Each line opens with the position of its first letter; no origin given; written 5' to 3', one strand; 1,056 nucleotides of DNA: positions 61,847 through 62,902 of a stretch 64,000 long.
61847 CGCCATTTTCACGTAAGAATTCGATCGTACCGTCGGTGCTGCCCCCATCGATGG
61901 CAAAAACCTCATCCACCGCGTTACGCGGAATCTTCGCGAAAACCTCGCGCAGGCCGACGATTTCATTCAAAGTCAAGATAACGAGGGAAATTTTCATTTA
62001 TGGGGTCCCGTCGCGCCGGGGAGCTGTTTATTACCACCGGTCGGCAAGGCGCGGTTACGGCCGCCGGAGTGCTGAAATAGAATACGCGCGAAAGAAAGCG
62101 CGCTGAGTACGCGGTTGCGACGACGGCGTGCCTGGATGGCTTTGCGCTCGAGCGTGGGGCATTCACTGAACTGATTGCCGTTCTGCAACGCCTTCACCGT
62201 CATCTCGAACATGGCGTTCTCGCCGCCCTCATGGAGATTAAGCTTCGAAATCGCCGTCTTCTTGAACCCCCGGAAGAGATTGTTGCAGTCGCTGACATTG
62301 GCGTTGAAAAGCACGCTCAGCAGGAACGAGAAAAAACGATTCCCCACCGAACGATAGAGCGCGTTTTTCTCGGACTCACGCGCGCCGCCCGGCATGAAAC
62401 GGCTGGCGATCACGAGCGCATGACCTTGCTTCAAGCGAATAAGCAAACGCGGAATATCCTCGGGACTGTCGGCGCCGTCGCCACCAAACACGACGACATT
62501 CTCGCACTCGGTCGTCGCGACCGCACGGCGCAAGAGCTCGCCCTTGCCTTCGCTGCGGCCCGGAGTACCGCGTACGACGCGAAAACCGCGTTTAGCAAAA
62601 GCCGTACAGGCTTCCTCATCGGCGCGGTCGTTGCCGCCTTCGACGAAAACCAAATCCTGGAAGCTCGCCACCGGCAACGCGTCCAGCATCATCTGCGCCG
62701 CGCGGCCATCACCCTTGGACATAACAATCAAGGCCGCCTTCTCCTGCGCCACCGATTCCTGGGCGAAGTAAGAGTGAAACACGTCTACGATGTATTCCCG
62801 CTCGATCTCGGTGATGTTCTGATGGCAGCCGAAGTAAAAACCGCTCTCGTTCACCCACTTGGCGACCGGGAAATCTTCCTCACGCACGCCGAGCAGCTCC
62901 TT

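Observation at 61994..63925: DegT-fold enzyme with Lys->His at the Schiff-base position (ColD/E1 dehydratase hallmark) fused to a GT2-like domain, followed by a paralogous stand-alone GT2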

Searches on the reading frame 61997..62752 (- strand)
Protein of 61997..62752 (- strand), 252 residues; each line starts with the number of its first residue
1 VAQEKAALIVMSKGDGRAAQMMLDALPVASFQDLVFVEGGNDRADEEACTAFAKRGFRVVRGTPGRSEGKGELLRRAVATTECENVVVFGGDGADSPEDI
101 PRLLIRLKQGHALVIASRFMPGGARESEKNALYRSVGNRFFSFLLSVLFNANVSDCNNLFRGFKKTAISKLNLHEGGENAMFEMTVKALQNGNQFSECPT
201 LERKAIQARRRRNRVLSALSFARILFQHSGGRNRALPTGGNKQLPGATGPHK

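Call 24: search_solved_structures(query=A2, max_evalue=0.01, show_alignments=4)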
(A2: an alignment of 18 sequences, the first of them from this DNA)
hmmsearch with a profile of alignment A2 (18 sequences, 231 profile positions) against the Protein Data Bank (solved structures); distinct sequences matched with E-value up to 0.01: 9.
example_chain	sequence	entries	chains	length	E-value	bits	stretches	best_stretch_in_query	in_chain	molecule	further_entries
5mlz_A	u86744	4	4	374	2.3e-09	40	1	5-174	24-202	Dolichol monophosphate mannose synthase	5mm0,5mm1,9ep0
5eke_A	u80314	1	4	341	0.00076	22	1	20-116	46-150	Uncharacterized glycosyltransferase sll0501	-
5ekp_C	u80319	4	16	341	0.00076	21.9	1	20-116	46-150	Uncharacterized glycosyltransferase sll0501 | Glycosyltransferase sll0501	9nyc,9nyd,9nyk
9nye_A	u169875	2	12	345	0.00078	21.9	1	20-116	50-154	Glycosyltransferase sll0501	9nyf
9bhc_C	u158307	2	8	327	0.0018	20.7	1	33-163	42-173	Undecaprenyl-phosphate 4-deoxy-4-formamido-L-arabinose transferase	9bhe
8vxh_A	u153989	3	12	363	0.0023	20.4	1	33-163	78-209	Undecaprenyl-phosphate 4-deoxy-4-formamido-L-arabinose transferase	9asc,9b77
6p4f_A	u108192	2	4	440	0.0044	19.5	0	27-86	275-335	DNA-dependent ATPase XPBII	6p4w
9hwj_A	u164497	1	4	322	0.005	19.3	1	33-163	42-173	Undecaprenyl-phosphate 4-deoxy-4-formamido-L-arabinose transferase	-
5tnu_A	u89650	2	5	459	0.005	19.3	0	27-86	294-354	DNA-dependent ATPase XPBII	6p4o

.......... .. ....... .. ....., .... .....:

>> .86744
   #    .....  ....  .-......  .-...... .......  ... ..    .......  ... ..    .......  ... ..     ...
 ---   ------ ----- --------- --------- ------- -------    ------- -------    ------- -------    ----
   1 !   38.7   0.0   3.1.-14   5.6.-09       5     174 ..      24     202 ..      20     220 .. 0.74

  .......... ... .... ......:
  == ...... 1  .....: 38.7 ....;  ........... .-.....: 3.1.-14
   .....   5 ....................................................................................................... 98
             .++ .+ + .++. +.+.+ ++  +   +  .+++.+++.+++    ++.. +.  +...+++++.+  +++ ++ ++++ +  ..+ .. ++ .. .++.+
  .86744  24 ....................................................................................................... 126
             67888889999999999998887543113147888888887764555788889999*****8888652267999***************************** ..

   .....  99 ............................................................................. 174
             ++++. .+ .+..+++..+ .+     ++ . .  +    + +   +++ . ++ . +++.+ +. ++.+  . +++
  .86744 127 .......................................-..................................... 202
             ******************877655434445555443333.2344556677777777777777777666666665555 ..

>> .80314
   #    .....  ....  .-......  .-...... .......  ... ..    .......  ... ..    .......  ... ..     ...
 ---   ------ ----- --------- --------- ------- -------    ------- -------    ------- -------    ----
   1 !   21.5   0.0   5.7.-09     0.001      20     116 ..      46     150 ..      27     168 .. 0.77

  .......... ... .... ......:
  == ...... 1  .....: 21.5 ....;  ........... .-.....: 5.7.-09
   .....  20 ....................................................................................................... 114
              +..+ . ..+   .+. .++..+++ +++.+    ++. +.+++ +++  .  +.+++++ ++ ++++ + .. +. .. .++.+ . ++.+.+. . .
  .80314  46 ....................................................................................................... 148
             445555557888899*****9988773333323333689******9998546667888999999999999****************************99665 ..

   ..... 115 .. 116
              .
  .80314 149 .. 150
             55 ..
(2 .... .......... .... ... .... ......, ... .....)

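Call 44: search_protein_representatives(alignment_id=A2)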
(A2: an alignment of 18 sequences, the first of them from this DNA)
Query: 18 sequences, 231 profile positions. Proteins with E-value up to 0.001 (for the whole library): 19336; up to 1e-10: 4373; up to 1e-30: 82. The best 150 are listed.
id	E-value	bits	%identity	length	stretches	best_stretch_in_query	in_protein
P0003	5.3e-87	307.2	-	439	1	2-223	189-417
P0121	9.8e-81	286.7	-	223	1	11-230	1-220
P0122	3.0e-73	262.2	-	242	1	3-225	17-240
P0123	1.3e-71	256.8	-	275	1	2-224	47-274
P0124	7.9e-64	231.4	-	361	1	3-223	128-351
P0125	1.4e-62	227.2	-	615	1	4-225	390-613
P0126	1.2e-61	224.2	-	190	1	47-228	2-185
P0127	6.1e-61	221.9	-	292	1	4-226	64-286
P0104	1.2e-58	214.4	-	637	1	2-227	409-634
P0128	1.2e-54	201.3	-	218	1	10-228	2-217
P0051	1.0e-53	198.3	-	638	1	4-225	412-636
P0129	2.9e-51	190.3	-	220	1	13-224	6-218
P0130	1.6e-48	181.3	-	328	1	4-188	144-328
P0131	2.5e-48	180.6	-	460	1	3-230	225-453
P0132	3.5e-48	180.2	-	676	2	3-226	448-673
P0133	2.5e-47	177.4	-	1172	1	5-208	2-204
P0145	7.1e-40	153.0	-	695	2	6-206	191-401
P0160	3.1e-37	144.3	-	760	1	4-213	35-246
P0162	7.0e-37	143.2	-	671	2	5-194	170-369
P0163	8.7e-37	142.9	-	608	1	6-224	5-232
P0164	1.3e-36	142.3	-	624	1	5-222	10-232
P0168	7.4e-36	139.8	-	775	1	5-226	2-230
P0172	1.1e-34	136.0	-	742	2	5-229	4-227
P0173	1.7e-34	135.4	-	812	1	30-225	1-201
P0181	1.6e-32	128.9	-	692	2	8-218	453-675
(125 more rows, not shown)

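Call 45: search_protein_families(library=pfam, proteins=[P0133, P0160, P0163, P0164, P0168, P0172, P0173, P0145, P0162, P0181], max_evalue=0.001)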
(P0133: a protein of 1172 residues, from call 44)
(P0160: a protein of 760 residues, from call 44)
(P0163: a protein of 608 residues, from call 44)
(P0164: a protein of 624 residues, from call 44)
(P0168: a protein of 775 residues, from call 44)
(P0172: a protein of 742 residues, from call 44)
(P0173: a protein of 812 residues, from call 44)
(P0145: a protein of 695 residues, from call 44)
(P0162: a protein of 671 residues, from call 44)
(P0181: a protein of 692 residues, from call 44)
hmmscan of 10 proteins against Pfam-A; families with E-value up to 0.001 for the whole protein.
P0133 (1172 aa): 4 families
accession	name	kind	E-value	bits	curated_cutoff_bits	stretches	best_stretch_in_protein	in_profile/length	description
PF00535.33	Glycos_transf_2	-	7.6e-21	75.2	23.3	1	5-159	2-166/168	Glycosyl transferase family 2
PF00754.31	F5_F8_type_C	-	7.3e-12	46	28.2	1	737-836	4-111/127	F5/8 type C domain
PF13231.12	PMT_2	-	1.9e-08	35.1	26.1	1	273-403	4-129/160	Dolichyl-phosphate-mannose-protein mannosyltransferase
PF22633.2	F5_F8_type_C_2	-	7.7e-08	33.3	27.8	1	749-834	2-90/91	NedA-like, galactose-binding domain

P0160 (760 aa): 3 families
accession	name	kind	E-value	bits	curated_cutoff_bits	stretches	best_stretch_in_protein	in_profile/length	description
PF13231.12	PMT_2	-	8.1e-11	42.8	26.1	1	338-499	2-157/160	Dolichyl-phosphate-mannose-protein mannosyltransferase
PF00535.33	Glycos_transf_2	-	1e-10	42.3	23.3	1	40-152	3-123/168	Glycosyl transferase family 2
PF03901.23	Glyco_transf_22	-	1.9e-07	31.1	23.8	1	367-644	89-371/414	Alg9-like mannosyltransferase family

P0163 (608 aa): 4 families
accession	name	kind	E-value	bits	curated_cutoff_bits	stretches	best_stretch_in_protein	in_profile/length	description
PF16363.11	GDP_Man_Dehyd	-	5.9e-123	411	27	1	273-582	1-332/332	GDP-mannose 4,6 dehydratase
PF01370.27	Epimerase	-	1.3e-65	221.6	20.9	1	272-515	1-240/240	NAD dependent epimerase/dehydratase family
PF00535.33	Glycos_transf_2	-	4.5e-11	43.4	23.3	1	31-127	28-131/168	Glycosyl transferase family 2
PF04321.23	RmlD_sub_bind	-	9.9e-05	22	27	1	272-424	3-129/287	RmlD substrate binding domain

P0164 (624 aa): 1 family
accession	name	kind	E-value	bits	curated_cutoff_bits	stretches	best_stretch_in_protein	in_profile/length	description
PF00535.33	Glycos_transf_2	-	6.1e-11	43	23.3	1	13-128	2-126/168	Glycosyl transferase family 2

P0168 (775 aa): 3 families
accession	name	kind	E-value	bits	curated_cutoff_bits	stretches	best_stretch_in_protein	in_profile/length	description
PF00535.33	Glycos_transf_2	-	8.3e-14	52.3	23.3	1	26-168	25-167/168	Glycosyl transferase family 2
PF13231.12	PMT_2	-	4.1e-07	30.8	26.1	1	347-446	31-127/160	Dolichyl-phosphate-mannose-protein mannosyltransferase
PF02366.24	PMT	-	5.7e-07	29.8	22.7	1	335-454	80-204/245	Dolichyl-phosphate-mannose-protein mannosyltransferase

P0172 (742 aa): 2 families
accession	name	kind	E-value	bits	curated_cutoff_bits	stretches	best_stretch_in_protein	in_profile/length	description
PF00535.33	Glycos_transf_2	-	7.7e-31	107.7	23.3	1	6-162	1-167/168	Glycosyl transferase family 2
PF13641.12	Glyco_tranf_2_3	-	3.3e-05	24.4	27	1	5-117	3-129/230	Glycosyltransferase like family 2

P0173 (812 aa): 1 family
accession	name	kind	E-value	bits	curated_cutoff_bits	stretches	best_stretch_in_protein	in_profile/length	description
PF00535.33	Glycos_transf_2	-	4.5e-08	33.6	23.3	1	3-130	28-160/168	Glycosyl transferase family 2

P0145 (695 aa): 4 families
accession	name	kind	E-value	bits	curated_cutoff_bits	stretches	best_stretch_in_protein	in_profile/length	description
PF00535.33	Glycos_transf_2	-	8.5e-49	166.1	23.3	2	192-358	1-166/168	Glycosyl transferase family 2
PF13641.12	Glyco_tranf_2_3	-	5e-13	50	27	2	189-278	1-97/230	Glycosyltransferase like family 2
PF10111.15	Glyco_tranf_2_2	-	3.5e-07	30.4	27.3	0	461-550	1-95/276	Glycosyltransferase like family 2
PF13704.12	Glyco_tranf_2_4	-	6.2e-05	23.9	27.5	0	217-277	15-81/98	Glycosyl transferase family 2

P0162 (671 aa): 3 families
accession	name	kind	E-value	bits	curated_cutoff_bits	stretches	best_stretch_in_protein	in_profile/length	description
PF00535.33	Glycos_transf_2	-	8e-50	169.5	23.3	2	172-339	1-167/168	Glycosyl transferase family 2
PF13641.12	Glyco_tranf_2_3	-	2e-11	44.8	27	1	169-258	1-97/230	Glycosyltransferase like family 2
PF13704.12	Glyco_tranf_2_4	-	2.2e-05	25.3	27.5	0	460-517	21-81/98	Glycosyl transferase family 2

P0181 (692 aa): 3 families
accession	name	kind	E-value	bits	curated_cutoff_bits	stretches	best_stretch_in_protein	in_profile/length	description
PF00535.33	Glycos_transf_2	-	1e-48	165.9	23.3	2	452-617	1-165/168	Glycosyl transferase family 2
PF13641.12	Glyco_tranf_2_3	-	4.8e-10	40.3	27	1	189-277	5-101/230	Glycosyltransferase like family 2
PF10111.15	Glyco_tranf_2_2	-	0.00012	22.1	27.3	0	454-538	3-92/276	Glycosyltransferase like family 2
